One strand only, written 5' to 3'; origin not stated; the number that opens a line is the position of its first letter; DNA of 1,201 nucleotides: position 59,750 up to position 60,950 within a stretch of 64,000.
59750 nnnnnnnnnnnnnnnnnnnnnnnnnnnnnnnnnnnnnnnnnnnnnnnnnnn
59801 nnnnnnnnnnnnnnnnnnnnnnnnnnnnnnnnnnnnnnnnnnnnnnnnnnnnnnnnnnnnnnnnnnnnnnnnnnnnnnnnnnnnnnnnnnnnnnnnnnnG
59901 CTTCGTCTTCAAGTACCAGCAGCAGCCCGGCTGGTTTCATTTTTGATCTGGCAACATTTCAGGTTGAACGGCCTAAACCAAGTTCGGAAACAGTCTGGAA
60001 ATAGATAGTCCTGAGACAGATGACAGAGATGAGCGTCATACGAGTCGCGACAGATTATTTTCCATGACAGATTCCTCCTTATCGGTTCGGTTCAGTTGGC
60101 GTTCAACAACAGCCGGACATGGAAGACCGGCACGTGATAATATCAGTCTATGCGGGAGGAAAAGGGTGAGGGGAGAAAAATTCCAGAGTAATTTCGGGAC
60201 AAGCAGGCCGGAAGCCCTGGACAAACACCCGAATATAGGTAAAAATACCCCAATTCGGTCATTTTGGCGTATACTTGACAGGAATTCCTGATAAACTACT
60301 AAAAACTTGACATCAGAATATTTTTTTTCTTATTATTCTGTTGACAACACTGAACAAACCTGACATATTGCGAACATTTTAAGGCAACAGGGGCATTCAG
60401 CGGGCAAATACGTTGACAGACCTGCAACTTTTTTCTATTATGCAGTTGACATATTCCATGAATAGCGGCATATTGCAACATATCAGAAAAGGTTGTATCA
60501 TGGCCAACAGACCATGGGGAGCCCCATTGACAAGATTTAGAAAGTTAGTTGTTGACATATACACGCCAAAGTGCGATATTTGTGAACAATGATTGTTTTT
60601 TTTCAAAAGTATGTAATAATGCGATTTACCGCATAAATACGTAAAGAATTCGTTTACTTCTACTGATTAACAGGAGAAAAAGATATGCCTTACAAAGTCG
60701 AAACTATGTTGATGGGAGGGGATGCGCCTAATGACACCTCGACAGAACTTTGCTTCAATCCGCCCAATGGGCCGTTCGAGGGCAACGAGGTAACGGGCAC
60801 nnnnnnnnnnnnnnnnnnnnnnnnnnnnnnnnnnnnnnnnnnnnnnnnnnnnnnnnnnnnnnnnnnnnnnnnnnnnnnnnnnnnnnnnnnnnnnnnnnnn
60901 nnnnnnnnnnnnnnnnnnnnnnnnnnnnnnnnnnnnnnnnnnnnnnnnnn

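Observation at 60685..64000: Giant RTX calcium-binding repeat protein with an N-terminal PPC-like domain and a perfect 27-bp in-frame tandem duplication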

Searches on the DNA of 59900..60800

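Call 42: search_rna_families(source=window, start=59900, end=60800, threshold=evalue, max_evalue=1)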
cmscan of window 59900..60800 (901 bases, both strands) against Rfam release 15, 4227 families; matches with E-value up to 1: 1.
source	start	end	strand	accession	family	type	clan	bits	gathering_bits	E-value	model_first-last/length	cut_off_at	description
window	60286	60386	+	RF01212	sn2524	Gene; snRNA; snoRNA; CD-box;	-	23.2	44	0.49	1-109/109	no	Small nucleolar RNA sn2524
